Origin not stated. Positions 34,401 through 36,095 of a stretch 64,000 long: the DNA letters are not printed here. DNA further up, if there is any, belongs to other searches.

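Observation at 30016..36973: Six-gene accessory module inserted inside the hut locus: MTase / Na+-solute symporter / cupin / two PrpD paralogs / URO-D-family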

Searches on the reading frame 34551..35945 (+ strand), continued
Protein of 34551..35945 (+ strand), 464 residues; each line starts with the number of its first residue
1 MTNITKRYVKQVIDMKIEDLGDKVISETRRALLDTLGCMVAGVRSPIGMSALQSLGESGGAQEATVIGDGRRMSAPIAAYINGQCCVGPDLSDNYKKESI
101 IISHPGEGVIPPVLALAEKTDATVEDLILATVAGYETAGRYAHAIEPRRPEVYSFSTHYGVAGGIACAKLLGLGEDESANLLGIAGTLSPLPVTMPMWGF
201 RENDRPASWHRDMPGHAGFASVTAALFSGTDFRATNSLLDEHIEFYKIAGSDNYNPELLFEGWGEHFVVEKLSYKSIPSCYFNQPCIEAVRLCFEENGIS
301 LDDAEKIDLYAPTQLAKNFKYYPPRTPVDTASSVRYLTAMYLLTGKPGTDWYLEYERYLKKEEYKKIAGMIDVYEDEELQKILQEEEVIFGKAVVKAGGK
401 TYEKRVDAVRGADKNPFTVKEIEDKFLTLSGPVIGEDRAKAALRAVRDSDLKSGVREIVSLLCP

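Call 27: search_solved_structures(query=A1, max_evalue=0.001, show_alignments=3)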
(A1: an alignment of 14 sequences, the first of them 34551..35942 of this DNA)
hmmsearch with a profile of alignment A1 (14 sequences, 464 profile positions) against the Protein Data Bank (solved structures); distinct sequences matched with E-value up to 0.001: 10.
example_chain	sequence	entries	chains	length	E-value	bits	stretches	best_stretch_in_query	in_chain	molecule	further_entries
7bra_A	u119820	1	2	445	1.3e-27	99.8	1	18-455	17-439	Bacillus subtilis IRG1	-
2hp0_A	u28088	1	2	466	8e-27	97.2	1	5-430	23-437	IDS-epimerase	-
2hp3_A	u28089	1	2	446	8.2e-27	97.2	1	5-430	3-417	IDS-epimerase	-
7e9d_A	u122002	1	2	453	3.6e-26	95.1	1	18-456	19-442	IRG1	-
12vt_A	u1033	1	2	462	1.5e-22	83.2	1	2-453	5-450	Cis-aconitate decarboxylase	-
12vw_A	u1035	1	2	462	2.7e-22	82.3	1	2-453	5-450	Cis-aconitate decarboxylase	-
12ux_A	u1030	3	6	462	3.9e-22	81.8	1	2-453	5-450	Cis-aconitate decarboxylase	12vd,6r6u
12vq_A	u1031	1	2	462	7.3e-21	77.6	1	2-453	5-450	Cis-aconitate decarboxylase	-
7br9_A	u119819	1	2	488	7.2e-18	67.7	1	2-453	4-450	Cis-aconitate decarboxylase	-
6r6t_A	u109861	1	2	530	1e-17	67.2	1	2-453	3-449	Cis-aconitate decarboxylase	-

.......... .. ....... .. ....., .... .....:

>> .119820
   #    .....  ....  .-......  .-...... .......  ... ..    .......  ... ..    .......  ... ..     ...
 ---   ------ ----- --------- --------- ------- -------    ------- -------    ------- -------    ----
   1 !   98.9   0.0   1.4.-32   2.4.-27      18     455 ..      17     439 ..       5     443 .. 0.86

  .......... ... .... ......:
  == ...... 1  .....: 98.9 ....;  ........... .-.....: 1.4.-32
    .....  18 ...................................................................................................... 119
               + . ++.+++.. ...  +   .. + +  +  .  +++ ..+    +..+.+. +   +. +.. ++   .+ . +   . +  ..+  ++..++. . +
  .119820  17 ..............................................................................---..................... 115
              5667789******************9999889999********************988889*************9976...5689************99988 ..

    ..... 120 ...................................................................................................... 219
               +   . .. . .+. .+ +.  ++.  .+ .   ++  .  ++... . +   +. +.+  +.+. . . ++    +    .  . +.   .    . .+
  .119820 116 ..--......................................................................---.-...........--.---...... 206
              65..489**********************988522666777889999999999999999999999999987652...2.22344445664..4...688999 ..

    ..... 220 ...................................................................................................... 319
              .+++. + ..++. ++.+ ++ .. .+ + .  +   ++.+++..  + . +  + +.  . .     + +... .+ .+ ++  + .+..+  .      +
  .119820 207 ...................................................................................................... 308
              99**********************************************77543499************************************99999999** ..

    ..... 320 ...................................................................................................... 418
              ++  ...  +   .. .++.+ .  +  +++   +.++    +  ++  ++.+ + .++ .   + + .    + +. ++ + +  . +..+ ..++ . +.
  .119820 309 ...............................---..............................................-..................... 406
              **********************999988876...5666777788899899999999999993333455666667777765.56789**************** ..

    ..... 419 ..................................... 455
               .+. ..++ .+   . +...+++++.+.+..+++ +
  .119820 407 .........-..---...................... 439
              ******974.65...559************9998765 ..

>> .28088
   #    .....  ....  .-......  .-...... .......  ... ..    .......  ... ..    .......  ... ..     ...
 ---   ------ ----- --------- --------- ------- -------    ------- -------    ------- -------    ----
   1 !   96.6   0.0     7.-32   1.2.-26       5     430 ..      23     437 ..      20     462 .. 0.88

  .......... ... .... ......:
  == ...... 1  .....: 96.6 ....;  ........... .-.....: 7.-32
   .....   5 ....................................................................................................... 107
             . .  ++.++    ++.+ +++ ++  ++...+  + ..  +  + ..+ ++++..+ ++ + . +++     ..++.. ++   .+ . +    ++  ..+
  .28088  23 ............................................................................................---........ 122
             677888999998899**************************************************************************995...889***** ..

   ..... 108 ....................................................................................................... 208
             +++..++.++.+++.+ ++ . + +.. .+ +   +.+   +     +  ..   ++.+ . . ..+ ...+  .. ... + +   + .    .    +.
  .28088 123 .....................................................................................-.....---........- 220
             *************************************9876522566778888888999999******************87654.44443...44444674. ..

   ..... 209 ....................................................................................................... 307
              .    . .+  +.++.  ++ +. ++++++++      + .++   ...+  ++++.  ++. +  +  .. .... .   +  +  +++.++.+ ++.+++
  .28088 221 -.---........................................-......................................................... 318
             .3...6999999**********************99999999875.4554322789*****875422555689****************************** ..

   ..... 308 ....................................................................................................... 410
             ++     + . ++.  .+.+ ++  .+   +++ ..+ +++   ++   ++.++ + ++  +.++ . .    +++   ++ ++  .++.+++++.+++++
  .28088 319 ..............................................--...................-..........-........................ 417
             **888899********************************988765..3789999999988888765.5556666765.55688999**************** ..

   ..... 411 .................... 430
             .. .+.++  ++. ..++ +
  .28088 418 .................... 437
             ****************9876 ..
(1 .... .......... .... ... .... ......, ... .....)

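Call 29: find_encoding_contigs(protein=P0021, flank=10000, max_places=1)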
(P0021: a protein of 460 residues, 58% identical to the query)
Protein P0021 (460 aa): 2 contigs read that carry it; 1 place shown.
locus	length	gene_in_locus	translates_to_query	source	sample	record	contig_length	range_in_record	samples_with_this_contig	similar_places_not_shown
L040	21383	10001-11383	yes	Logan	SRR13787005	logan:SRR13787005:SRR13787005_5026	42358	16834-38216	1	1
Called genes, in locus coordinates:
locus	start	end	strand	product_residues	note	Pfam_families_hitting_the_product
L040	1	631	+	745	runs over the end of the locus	PF00317:Ribonuc_red_lgN, PF02867:Ribonuc_red_lgC, PF12637:TSCPD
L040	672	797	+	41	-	-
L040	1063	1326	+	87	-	-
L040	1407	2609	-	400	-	PF17853:GGDEF_2 (weak), PF24898:GGDEF_GdpP (weak), PF00165:HTH_AraC (weak), PF12833:HTH_18, PF00165:HTH_AraC (weak)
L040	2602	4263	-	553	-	PF17391:Urocanase_N, PF01175:Urocanase, PF17392:Urocanase_C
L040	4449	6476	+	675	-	PF17391:Urocanase_N, PF01175:Urocanase, PF17392:Urocanase_C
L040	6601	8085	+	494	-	PF00474:SSF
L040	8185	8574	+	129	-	PF07883:Cupin_2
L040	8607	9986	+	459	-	PF03972:MmgE_PrpD_N, PF19305:MmgE_PrpD_C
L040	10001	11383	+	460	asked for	PF03972:MmgE_PrpD_N, PF19305:MmgE_PrpD_C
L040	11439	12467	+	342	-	PF01208:URO-D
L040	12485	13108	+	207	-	PF02607:B12-binding_2, PF02310:B12-binding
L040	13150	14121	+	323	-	PF01208:URO-D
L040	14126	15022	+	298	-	PF00892:EamA, PF03151:TPT (faint), PF00892:EamA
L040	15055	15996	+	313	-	PF00389:2-Hacid_dh, PF02826:2-Hacid_dh_C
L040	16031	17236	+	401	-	PF04412:AcnX, PF28403:AcnX_2nd, PF28406:AcnX_3rd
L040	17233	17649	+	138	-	PF01989:AcnX_swivel_put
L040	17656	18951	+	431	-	PF09861:Lar_N, PF21113:LarA_C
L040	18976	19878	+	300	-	PF07837:FTCD_N, PF02971:FTCD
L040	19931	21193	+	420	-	PF01979:Amidohydro_1, PF07969:Amidohydro_3 (weak)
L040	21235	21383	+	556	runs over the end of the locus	PF01268:FTHFS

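Call 30: find_encoding_contigs(protein=P0016, flank=10000, max_places=1)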
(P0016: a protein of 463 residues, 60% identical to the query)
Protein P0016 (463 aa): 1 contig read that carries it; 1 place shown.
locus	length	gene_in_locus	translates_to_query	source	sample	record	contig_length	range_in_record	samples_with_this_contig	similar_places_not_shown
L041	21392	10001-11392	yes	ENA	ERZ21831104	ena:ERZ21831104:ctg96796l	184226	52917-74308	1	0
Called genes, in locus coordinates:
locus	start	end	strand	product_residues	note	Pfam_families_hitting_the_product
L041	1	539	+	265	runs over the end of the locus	PF00497:SBP_bac_3, PF10613:Lig_chan-Glu_bd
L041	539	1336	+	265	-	PF00528:BPD_transp_1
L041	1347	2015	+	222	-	PF00528:BPD_transp_1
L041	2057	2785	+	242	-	PF02463:SMC_N (faint), PF00005:ABC_tran, PF13401:AAA_22 (faint), PF13304:AAA_21 (weak)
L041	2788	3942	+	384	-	PF01168:Ala_racemase_N, PF00842:Ala_racemase_C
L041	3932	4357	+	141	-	PF00291:PALP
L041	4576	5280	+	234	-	PF00392:GntR, PF07729:FCD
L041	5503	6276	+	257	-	PF00497:SBP_bac_3, PF10613:Lig_chan-Glu_bd (weak)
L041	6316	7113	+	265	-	PF00528:BPD_transp_1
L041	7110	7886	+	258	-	PF02463:SMC_N, PF13555:AAA_29 (faint), PF00005:ABC_tran, PF13304:AAA_21 (weak)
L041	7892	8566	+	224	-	PF00528:BPD_transp_1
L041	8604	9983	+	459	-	PF03972:MmgE_PrpD_N, PF19305:MmgE_PrpD_C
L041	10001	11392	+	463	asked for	PF03972:MmgE_PrpD_N, PF19305:MmgE_PrpD_C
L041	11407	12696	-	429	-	PF04165:DUF401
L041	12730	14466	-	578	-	PF19676:DUF6178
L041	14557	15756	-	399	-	PF07690:MFS_1, PF13000:Acatn, PF07690:MFS_1 (weak)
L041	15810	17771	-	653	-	PF17297:PEPCK_N, PF00821:PEPCK_GTP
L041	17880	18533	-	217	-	PF01725:Ham1p_like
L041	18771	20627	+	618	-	PF01855:POR_N, PF02775:TPP_enzyme_C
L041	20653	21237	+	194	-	PF01558:POR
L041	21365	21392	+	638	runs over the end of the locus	PF08448:PAS_4, PF00989:PAS, PF08448:PAS_4, PF13426:PAS_9, PF08447:PAS_3, PF00512:HisKA, PF02518:HATPase_c, PF00072:Response_reg, +2 more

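Call 31: find_encoding_contigs(protein=P0002, flank=10000, max_places=1)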
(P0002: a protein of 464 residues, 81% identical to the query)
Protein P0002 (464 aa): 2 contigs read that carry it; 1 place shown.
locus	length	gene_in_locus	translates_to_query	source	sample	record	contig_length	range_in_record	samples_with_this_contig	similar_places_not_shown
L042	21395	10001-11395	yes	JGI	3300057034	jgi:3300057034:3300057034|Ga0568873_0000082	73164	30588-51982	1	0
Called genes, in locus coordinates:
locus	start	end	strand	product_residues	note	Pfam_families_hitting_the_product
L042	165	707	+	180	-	PF01641:SelR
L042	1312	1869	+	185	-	PF01161:PBP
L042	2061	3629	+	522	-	PF00221:Lyase_aromatic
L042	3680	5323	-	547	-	PF07837:FTCD_N, PF02971:FTCD, PF04961:FTCD_C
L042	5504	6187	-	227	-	PF13489:Methyltransf_23 (weak), PF13847:Methyltransf_31, PF08241:Methyltransf_11, PF08242:Methyltransf_12, PF13649:Methyltransf_25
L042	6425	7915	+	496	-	PF00474:SSF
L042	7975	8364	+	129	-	PF07883:Cupin_2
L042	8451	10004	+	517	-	PF03972:MmgE_PrpD_N, PF19305:MmgE_PrpD_C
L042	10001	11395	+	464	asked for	PF03972:MmgE_PrpD_N, PF19305:MmgE_PrpD_C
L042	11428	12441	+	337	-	PF01208:URO-D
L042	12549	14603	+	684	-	PF17391:Urocanase_N, PF01175:Urocanase, PF17392:Urocanase_C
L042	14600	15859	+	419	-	PF01979:Amidohydro_1, PF07969:Amidohydro_3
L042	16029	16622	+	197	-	PF00156:Pribosyltran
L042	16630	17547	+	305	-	PF02729:OTCace_N, PF00185:OTCace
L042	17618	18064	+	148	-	PF01948:PyrI, PF02748:PyrI_C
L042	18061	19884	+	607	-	PF01180:DHO_dh, PF10418:DHODB_Fe-S_bind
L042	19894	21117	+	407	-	PF01979:Amidohydro_1 (weak)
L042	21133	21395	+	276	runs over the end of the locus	PF00215:OMPdecase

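Call 39: find_encoding_contigs(protein=P0032, flank=10000, max_places=2)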
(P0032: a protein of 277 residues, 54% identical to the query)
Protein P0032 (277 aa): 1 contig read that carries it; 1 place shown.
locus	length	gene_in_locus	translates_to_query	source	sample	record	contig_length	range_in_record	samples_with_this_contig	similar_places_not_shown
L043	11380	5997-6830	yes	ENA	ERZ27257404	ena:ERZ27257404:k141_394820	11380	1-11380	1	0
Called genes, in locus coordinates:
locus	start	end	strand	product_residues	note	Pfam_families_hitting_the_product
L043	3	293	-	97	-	?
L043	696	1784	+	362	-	PF07478:Dala_Dala_lig_C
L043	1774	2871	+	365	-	PF07478:Dala_Dala_lig_C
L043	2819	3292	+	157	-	PF00583:Acetyltransf_1, PF13673:Acetyltransf_10, PF13508:Acetyltransf_7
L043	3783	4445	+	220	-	PF00392:GntR, PF07729:FCD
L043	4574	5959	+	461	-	PF03972:MmgE_PrpD_N, PF19305:MmgE_PrpD_C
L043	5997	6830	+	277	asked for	PF03972:MmgE_PrpD_N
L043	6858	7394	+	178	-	PF19305:MmgE_PrpD_C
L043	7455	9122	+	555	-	PF01268:FTHFS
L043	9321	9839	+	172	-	PF04290:DctQ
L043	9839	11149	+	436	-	PF06808:DctM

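Call 40: find_encoding_contigs(protein=P0006, flank=10000, max_places=1)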
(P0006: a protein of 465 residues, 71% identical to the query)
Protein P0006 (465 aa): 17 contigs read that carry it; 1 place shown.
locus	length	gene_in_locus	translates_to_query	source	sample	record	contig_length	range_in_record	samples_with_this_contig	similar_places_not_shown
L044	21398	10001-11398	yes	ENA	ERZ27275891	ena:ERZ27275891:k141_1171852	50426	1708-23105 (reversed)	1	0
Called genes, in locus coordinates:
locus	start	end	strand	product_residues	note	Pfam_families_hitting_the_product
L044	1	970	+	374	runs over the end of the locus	PF00465:Fe-ADH, PF13685:Fe-ADH_2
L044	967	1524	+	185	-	PF01161:PBP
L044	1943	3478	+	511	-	PF00221:Lyase_aromatic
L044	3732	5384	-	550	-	PF07837:FTCD_N, PF02971:FTCD, PF04961:FTCD_C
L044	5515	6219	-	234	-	PF13489:Methyltransf_23, PF01209:Ubie_methyltran (weak), PF13847:Methyltransf_31, PF08241:Methyltransf_11, PF08242:Methyltransf_12, PF13649:Methyltransf_25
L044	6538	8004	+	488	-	PF00474:SSF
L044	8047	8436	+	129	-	PF07883:Cupin_2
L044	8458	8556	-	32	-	-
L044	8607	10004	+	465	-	PF03972:MmgE_PrpD_N, PF19305:MmgE_PrpD_C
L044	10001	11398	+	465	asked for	PF03972:MmgE_PrpD_N, PF19305:MmgE_PrpD_C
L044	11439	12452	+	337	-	PF01208:URO-D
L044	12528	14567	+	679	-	PF17391:Urocanase_N, PF01175:Urocanase, PF17392:Urocanase_C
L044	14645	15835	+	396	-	PF07969:Amidohydro_3 (weak), PF01979:Amidohydro_1, PF07969:Amidohydro_3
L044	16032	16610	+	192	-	PF00156:Pribosyltran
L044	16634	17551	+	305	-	PF02729:OTCace_N, PF00185:OTCace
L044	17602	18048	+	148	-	PF01948:PyrI, PF02748:PyrI_C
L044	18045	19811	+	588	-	PF01180:DHO_dh, PF01207:Dus, PF10418:DHODB_Fe-S_bind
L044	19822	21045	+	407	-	PF01979:Amidohydro_1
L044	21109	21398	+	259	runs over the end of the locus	PF00215:OMPdecase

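Call 41: find_encoding_contigs(protein=P0023, flank=10000, max_places=1)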
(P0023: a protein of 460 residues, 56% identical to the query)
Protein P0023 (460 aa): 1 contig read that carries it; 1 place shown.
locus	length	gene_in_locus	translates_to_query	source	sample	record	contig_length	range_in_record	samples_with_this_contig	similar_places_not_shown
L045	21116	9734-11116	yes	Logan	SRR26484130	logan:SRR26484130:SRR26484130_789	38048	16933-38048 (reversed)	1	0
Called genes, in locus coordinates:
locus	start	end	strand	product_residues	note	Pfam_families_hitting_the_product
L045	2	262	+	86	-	?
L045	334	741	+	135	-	PF19552:DUF6075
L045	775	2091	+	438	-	-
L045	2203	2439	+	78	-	-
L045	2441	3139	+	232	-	PF04002:RadC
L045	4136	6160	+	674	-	PF17391:Urocanase_N, PF01175:Urocanase, PF17392:Urocanase_C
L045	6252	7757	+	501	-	PF00474:SSF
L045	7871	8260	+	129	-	PF07883:Cupin_2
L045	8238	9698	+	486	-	PF03972:MmgE_PrpD_N, PF19305:MmgE_PrpD_C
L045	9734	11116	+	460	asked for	PF03972:MmgE_PrpD_N, PF19305:MmgE_PrpD_C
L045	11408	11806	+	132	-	PF01208:URO-D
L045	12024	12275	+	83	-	PF01208:URO-D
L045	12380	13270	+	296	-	PF00892:EamA, PF03151:TPT (faint), PF00892:EamA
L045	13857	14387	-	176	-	-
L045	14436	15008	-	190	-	-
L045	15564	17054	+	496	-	PF00072:Response_reg (weak), PF12833:HTH_18, PF00165:HTH_AraC (weak)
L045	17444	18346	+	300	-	PF07837:FTCD_N, PF02971:FTCD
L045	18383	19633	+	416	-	PF07969:Amidohydro_3, PF01979:Amidohydro_1, PF07969:Amidohydro_3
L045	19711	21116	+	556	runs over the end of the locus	PF01268:FTHFS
